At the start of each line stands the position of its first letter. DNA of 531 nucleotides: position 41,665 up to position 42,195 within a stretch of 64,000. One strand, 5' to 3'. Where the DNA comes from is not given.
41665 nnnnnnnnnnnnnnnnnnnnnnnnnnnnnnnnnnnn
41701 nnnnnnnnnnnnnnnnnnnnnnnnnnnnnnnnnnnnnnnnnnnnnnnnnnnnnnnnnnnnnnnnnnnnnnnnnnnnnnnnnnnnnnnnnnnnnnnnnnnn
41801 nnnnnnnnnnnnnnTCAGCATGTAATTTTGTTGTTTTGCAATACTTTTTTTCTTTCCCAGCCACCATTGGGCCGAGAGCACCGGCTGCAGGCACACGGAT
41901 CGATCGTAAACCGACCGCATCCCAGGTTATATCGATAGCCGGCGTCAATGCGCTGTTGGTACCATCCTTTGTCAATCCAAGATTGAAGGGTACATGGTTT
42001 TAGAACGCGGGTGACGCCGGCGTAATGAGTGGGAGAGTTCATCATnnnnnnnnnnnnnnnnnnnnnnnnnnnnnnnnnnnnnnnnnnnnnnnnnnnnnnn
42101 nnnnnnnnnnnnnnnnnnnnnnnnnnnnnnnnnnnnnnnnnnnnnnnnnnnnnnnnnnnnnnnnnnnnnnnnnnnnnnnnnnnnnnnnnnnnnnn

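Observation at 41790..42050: Second copy of the Cys-rich module sits directly upstream of an orphan N6-adenine DNA methyltransferase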

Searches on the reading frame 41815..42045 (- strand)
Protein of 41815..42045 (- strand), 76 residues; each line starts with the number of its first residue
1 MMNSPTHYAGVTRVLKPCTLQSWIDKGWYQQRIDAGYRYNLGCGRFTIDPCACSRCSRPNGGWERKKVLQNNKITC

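Call 5: search_protein_families(library=pfam, proteins=[window:41815-42045:-], max_evalue=0.1)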
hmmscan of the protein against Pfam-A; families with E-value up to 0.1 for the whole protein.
window:41815-42045:- (76 aa): 0 families

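Call 6: search_protein_families(library=phrogs, proteins=[window:41815-42045:-], max_evalue=0.01)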
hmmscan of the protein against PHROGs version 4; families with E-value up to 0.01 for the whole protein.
window:41815-42045:- (76 aa): 0 families

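Call 12: find_homologous_proteins(query=window:41818-42045:-, max_evalue=0.01)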
Query seq(76 aa) (76 aa): 3 proteins with E <= 0.01 among 3 candidates.
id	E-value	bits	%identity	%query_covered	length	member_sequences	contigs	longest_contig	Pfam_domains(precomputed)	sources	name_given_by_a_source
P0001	7.0e-33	130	74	91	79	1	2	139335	-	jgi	jgi:hypothetical protein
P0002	1.2e-22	97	58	91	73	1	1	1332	-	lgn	-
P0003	2.2e-22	96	59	89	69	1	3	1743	-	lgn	-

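Call 14: find_encoding_contigs(protein=P0001, flank=5000)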
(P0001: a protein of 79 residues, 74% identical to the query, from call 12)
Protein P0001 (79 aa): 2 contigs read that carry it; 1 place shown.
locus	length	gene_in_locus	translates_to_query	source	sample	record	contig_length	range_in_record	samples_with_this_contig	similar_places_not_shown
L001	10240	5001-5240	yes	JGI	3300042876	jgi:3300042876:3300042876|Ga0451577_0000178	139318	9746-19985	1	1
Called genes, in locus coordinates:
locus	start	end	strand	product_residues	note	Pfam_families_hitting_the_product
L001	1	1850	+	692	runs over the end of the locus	-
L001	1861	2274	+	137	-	-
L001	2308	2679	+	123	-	-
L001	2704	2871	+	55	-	-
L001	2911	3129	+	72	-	PF24729:Acb2_Tad1_hairpin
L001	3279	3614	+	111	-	PF11672:DUF3268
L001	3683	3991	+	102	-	-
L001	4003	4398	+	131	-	-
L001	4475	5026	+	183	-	-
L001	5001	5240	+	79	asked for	-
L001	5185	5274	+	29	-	-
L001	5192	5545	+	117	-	-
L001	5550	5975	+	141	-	-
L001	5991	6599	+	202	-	-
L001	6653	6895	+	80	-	-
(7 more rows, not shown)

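Call 15: find_encoding_contigs(protein=P0002, flank=5000)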
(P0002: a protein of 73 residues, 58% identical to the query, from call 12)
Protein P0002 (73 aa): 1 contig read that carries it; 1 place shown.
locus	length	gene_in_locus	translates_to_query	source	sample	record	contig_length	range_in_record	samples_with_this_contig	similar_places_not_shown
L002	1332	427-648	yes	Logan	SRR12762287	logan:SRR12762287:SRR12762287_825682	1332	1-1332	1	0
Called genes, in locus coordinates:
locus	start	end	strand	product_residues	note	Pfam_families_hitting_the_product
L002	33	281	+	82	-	-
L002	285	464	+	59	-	-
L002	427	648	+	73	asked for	-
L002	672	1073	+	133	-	-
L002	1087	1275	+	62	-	-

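Call 16: find_encoding_contigs(protein=P0003, flank=5000)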
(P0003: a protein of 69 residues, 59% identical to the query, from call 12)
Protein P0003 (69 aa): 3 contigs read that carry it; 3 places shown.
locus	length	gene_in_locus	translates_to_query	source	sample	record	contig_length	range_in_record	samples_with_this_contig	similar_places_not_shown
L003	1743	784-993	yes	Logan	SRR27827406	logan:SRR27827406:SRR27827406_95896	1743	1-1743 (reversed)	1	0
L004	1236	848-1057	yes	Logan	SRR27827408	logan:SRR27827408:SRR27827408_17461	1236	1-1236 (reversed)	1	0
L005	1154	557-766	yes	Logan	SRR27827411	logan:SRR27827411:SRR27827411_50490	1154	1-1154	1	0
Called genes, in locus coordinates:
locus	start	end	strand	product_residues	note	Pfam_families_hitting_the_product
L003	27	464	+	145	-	-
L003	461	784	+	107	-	-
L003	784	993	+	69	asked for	-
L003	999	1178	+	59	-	-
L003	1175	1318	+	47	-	-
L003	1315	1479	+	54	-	-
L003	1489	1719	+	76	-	-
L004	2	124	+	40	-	?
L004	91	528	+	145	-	-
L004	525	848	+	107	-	-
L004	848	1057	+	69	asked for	-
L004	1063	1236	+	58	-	?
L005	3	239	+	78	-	?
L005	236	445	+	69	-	-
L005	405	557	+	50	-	-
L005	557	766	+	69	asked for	-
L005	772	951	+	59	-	-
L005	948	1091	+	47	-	-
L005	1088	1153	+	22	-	?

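Call 25: search_protein_families(library=ncbifam, proteins=[window:41818-42045:-], max_evalue=0.1)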
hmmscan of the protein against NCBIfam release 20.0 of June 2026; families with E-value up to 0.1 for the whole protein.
window:41818-42045:- (76 aa): 0 families

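Call 31: find_related_loci(query=A2, collection=viral_contigs, flank=3000)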
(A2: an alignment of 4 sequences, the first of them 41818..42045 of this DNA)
Query A2 (76 aa) in viral_contigs; peptide patterns used: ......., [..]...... (x = any residue, [..] = any of these).
46 stretches matched a pattern; 6 encode a relative of the query (tblastn E <= 1e-3); 6 distinct loci.
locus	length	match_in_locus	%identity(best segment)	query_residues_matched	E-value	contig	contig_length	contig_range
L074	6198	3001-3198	58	10-75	6e-25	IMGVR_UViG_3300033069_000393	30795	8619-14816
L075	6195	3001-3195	58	10-74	8e-25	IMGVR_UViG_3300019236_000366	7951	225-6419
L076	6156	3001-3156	56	7-58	1e-18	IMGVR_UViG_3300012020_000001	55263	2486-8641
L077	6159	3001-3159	55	9-61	2e-17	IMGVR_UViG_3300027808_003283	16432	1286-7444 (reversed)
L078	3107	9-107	61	42-74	3e-11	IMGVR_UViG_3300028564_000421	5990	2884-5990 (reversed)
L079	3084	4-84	59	48-74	4e-8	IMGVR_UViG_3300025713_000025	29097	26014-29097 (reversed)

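Call 35: predict_structure(alignment_id=A2)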
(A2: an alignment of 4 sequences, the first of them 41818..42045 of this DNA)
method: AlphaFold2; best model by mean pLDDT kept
length: 76 residues; sequences in the alignment: 4
mean_pLDDT: 81.8   pTM: 0.68
mean pLDDT of the five models: 81.8, 81.6, 80.2, 75.7, 58.6
residues with pLDDT >= 90: 33; 70-90: 30; 50-70: 4; < 50: 9
segments of 3 or more residues with pLDDT < 50: 1-9
pLDDT, mean of each block of 10 residues (from residue 1): 42 88 94 90 87 82 89 82
secondary structure, 60 per line:
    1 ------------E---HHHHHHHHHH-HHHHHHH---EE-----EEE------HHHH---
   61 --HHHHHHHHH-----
elements in order: H17-26 H28-34 E45-47 H54-57 H63-71

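Call 36: search_protein_representatives(alignment_id=A2)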
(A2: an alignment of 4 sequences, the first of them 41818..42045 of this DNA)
Query: 4 sequences, 72 profile positions. Proteins with E-value up to 0.001 (for the whole library): 45; up to 1e-10: 21; up to 1e-30: 1. The best 45 are listed.
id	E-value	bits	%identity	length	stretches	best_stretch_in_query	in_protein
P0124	1.2e-35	137.4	-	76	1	5-70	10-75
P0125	2.6e-19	85.1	-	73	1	2-53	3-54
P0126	4.1e-19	84.5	-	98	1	1-53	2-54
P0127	6.5e-19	83.8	-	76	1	1-58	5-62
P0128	3.9e-18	81.3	-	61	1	1-53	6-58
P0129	8.2e-18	80.3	-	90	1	1-54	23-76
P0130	1.7e-17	79.3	-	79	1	2-69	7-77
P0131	2.0e-15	72.6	-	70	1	1-54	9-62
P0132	3.1e-15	72.0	-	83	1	3-55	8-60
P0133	7.7e-15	70.8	-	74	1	3-67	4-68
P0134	9.8e-15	70.4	-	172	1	2-57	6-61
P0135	4.4e-14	68.4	-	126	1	1-53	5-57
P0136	4.6e-14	68.3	-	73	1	3-53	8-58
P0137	1.5e-13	66.7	-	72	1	2-53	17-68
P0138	2.4e-13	66.0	-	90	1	1-53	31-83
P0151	1.5e-08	50.6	-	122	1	3-62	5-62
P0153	1.4e-07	47.5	-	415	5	8-24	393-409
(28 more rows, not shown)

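Call 39: fold_search(model_id=the predicted structure, library=pdb)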
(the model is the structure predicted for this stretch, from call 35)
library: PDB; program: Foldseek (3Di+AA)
matches with E <= 10: 32; with E <= 0.001: 0
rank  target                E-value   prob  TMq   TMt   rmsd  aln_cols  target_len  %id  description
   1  4zs8_A                2.1e+00  0.05  0.30  0.13  13.8        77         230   13  Crystal structure of ligand-free, full length DasR (released 2016-06-08)
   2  4htj                  2.1e+00  0.03  0.21  0.19  12.5        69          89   12  Crystallographic structure of the membrane-proximal ectodomain of the human receptor-type protein-tyrosine phosphatase p (released 2012-11-28)
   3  5mpt                  3.3e+00  0.02  0.23  0.07  13.0        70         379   11  Structure of the citrinin polyketide synthase CMeT domain (released 2017-02-22)
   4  4r1h_B                3.5e+00  0.04  0.29  0.22  12.0        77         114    9  GntR family transcriptional regulator from Listeria monocytogenes (released 2014-08-20)
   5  9i0v_A                3.5e+00  0.03  0.29  0.13  14.9        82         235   13  Crystal structure of DasR in complex with a synthetic DasR-binding RNA aptamer (released 2026-01-28)
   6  3tqn_A                3.8e+00  0.05  0.31  0.24  11.6        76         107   12  Structure of the transcriptional regulator of the GntR family, from Coxiella burnetii. (released 2011-09-28)
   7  1ust_MODEL_1_A        4.3e+00  0.02  0.24  0.21   7.3        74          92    9  YEAST HISTONE H1 GLOBULAR DOMAIN I, HHO1P GI, SOLUTION NMR STRUCTURES (released 2004-04-01)
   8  4hti                  5.3e+00  0.02  0.22  0.20  12.8        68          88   13  Crystallographic structure of the membrane-proximal ectodomain of the human receptor-type protein-tyrosine phosphatase p (released 2012-11-28)
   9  3bwg_C                5.6e+00  0.05  0.31  0.14   7.3        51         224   18  The crystal structure of possible transcriptional regulator YydK from Bacillus subtilis subsp. subtilis str. 168 (released 2008-01-22)
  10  9nkf_X                6.4e+00  0.02  0.26  0.07  14.2        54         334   13  Structure of human substrate-free 26S proteasome in the presence of ATPgS and MG-132,SA-like state (composite map) (released 2025-05-07)
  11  3k11                  6.4e+00  0.01  0.22  0.05  20.6        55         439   22  Crystal structure of Putative glycosyl hydrolase (NP_813087.1) from BACTEROIDES THETAIOTAOMICRON VPI-5482 at 1.80 A reso (released 2009-11-03)
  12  8k58_G                7.4e+00  0.02  0.26  0.17  11.3        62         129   13  The cryo-EM map of close TIEA-TEC complex (released 2024-07-24)
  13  9pr9_C                7.4e+00  0.02  0.25  0.05  10.6        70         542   14  Crystal structure of the Clostridiodes difficile CspA homodimer (released 2026-01-21)
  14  9kan_A                7.4e+00  0.01  0.20  0.17  11.3        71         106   11  Crystal structure of the C. jejuni VapD-VapW toxin-antitoxin complex (released 2025-02-12)
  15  4ham                  7.9e+00  0.02  0.30  0.20  11.6        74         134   14  Crystal Structure of Transcriptional Antiterminator from Listeria monocytogenes EGD-e (released 2012-10-17)
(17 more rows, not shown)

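Call 52: search_protein_families(library=pfam, alignment_id=A4, max_evalue=1)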
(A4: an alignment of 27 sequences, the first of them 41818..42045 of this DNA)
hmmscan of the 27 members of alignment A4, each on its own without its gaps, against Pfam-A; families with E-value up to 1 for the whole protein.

A. member 1, window:41818-42045:- (76 aa): 0 families

B. families by the number of members that match (of 27 scanned): 12 families
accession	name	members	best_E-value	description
PF17244.8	CDC24_OB3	2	0.022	Cell division control protein 24, OB domain 3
PF02380.20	Papo_T_antigen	1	0.015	T-antigen specific domain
PF20173.3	ZnF_RZ-type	1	0.022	RZ type zinc finger domain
PF21971.1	LINC-PINT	1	0.035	Transcriptional regulator PINT87aa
PF21631.3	A9CJY8-like_N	1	0.046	A9CJY8-like, N-terminal domain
PF25213.1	HVO_A0261_N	1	0.07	HVO_A0261 N-terminal domain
PF01702.25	TGT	1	0.075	Queuine tRNA-ribosyltransferase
PF22635.1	I-TevI_ZnF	1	0.1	Intron-associated endonuclease 1 zinc finger domain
PF09379.16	FERM_N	1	0.15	FERM N-terminal domain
PF18783.7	IPU_b_solenoid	1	0.17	Isopullulanase beta-solenoid repeat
PF25369.1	SH3_VIII-1_N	1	0.31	Myosin-1-like, N-terminal SH3 domain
PF06945.18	DUF1289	1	0.35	Protein of unknown function (DUF1289)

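Call 54: search_solved_structures(query=A4, max_evalue=10, show_alignments=3)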
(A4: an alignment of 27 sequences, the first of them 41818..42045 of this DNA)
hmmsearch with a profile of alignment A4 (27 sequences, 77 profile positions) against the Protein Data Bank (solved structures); distinct sequences matched with E-value up to 10: 6.
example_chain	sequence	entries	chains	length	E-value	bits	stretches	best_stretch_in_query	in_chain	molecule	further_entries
4n0b_A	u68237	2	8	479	0.043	16.7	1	18-34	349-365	HTH-type transcriptional regulatory protein GabR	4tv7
4mgr_A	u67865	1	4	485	0.044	16.7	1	18-34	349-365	HTH-type transcriptional regulatory protein GabR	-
9h3g_AY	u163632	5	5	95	0.35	13.8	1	26-65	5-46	Large ribosomal subunit protein eL37z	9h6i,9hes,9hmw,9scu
8azw_V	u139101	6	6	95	0.54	13.2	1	26-60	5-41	eL37 (60S ribosomal protein L37) | Ribosomal protein L37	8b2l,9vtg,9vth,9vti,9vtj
8ip8_UA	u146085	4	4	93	0.73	12.8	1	25-59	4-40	60S ribosomal protein eL37 | Ribosomal protein L37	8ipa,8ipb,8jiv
4v3p_Ll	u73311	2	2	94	1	12.3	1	26-59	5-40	Ribosomal protein L37 | 60S ribosomal protein L37E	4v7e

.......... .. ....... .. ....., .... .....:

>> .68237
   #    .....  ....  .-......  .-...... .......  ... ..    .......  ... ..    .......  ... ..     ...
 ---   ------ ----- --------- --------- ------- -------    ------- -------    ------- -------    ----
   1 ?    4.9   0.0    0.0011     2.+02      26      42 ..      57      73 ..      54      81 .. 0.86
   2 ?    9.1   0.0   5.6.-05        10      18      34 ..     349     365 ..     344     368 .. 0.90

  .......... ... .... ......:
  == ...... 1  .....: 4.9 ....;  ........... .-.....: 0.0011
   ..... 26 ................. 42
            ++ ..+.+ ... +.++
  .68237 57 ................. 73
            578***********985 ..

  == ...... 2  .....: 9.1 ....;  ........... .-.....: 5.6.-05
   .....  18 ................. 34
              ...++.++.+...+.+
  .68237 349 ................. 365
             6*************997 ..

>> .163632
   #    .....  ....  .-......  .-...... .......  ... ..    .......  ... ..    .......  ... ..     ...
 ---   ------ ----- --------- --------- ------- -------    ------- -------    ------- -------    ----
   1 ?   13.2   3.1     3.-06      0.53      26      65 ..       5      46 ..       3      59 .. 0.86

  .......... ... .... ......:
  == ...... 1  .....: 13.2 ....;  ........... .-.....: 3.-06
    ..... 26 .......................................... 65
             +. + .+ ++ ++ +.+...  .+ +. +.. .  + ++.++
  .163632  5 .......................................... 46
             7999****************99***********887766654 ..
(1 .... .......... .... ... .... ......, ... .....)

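Call 55: search_protein_families(library=pfam, proteins=[P0153, P0134, P0135, P0151], max_evalue=0.01)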
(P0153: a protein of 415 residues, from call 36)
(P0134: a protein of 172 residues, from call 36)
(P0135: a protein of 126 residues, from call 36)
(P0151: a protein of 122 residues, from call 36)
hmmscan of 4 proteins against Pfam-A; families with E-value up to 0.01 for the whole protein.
P0153 (415 aa): 1 family
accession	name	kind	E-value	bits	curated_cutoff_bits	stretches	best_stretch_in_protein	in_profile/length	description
PF01541.30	GIY-YIG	-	2.5e-08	34.5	22.6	1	26-101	2-72/78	GIY-YIG catalytic domain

P0134 (172 aa): 1 family
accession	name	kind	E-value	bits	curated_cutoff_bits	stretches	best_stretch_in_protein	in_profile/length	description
PF11195.14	Tad2-like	-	2.9e-12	47.4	25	1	71-170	2-72/73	Thoeris anti-defense 2-like domain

P0135 (126 aa): 0 families

P0151 (122 aa): 1 family
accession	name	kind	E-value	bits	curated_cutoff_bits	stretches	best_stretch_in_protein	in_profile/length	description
PF17953.6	Csm4_C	-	0.0086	16.4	25.9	0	8-47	10-50/91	CRISPR Csm4 C-terminal domain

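Call 57: find_homologous_proteins(query=A4, max_evalue=0.001)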
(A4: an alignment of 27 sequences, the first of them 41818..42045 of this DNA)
Query A4 (27 sequences) (76 aa, profile of the alignment): 179 proteins with E <= 0.001 among 484 candidates; the best 120 are listed.
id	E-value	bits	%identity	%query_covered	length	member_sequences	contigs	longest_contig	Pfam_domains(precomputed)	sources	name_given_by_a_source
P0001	1.8e-27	113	74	91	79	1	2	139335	-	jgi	jgi:hypothetical protein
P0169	6.0e-27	111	50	89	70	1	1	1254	-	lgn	-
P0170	7.6e-27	111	53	75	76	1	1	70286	-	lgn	-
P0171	9.1e-27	110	60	66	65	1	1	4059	-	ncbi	-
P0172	9.8e-27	110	46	89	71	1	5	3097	-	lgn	-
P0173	1.0e-26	110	58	87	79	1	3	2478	-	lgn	-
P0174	1.1e-26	110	48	76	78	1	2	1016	-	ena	-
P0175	1.3e-26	110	43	95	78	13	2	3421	-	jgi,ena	-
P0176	1.7e-26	109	53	82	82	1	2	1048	-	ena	-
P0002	1.7e-26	109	58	91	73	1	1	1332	-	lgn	-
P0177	2.4e-26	109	57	86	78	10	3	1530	-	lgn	-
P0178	2.7e-26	109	49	97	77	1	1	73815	-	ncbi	-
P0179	4.4e-26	108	52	71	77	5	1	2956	-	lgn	-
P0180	4.6e-26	108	42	87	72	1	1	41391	-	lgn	-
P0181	6.7e-26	107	64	91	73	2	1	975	-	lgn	-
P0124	6.8e-26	107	60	86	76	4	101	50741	-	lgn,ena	-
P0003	1.5e-25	106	59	89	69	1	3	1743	-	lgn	-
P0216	4.7e-24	102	42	84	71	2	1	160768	-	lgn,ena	-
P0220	8.4e-24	101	39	80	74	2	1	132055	-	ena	-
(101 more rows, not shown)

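Call 58: find_encoding_contigs(protein=P0178, flank=3000, max_places=2)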
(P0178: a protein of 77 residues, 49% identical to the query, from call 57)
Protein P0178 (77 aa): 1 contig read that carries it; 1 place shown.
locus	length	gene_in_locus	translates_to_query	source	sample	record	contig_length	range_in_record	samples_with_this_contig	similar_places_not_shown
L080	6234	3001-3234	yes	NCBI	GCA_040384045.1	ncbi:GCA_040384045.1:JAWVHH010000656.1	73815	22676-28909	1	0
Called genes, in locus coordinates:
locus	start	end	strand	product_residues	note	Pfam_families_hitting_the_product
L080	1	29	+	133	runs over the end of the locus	-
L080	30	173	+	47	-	-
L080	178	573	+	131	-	-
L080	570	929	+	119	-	-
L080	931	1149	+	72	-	-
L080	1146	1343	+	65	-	-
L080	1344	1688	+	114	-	PF20475:DUF6717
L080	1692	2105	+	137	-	-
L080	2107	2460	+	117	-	-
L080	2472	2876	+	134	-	PF26908:Phage_T4_Y05C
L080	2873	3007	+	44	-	-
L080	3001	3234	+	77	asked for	-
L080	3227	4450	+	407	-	PF04127:DFP (weak)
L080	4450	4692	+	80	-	-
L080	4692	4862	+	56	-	-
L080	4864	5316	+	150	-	PF18907:DUF5662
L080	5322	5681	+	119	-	PF00156:Pribosyltran (faint)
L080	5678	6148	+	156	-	-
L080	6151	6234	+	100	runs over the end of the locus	-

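Call 59: find_encoding_contigs(protein=P0216, flank=3000, max_places=2)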
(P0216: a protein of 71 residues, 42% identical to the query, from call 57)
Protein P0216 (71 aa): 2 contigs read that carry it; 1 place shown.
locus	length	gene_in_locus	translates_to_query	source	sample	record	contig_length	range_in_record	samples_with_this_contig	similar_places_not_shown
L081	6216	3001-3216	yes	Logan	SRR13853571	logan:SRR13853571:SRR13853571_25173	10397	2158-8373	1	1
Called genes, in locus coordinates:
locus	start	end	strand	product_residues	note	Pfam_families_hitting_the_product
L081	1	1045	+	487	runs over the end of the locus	-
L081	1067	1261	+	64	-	-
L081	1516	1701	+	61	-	-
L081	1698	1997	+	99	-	-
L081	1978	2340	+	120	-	-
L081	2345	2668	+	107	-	-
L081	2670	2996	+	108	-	-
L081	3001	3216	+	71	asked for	-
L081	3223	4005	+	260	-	-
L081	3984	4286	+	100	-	-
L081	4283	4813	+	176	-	-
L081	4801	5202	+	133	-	-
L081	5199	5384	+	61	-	-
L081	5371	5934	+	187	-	-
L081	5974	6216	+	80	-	-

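Call 60: find_encoding_contigs(protein=P0124, flank=3000, max_places=4)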
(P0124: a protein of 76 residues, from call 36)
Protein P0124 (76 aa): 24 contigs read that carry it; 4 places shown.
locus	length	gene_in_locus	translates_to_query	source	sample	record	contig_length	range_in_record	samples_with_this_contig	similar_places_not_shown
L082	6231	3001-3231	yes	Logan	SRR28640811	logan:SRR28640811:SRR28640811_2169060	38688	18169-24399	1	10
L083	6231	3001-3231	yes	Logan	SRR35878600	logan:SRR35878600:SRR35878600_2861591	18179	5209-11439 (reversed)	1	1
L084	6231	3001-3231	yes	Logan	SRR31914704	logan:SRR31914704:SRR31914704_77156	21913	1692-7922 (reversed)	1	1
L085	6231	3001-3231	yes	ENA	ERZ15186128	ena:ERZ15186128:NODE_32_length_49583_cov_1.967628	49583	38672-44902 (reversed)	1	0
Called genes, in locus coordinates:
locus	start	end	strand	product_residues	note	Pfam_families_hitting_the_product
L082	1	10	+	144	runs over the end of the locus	-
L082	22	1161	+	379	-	-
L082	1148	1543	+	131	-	-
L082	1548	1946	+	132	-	-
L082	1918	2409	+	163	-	-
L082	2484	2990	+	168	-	-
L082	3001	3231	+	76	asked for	-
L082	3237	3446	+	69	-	-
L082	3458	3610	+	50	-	-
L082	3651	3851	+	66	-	-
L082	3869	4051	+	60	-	-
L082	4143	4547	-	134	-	-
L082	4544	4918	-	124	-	-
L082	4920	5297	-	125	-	-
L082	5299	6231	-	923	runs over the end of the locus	-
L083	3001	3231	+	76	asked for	-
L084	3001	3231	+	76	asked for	-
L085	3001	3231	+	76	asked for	-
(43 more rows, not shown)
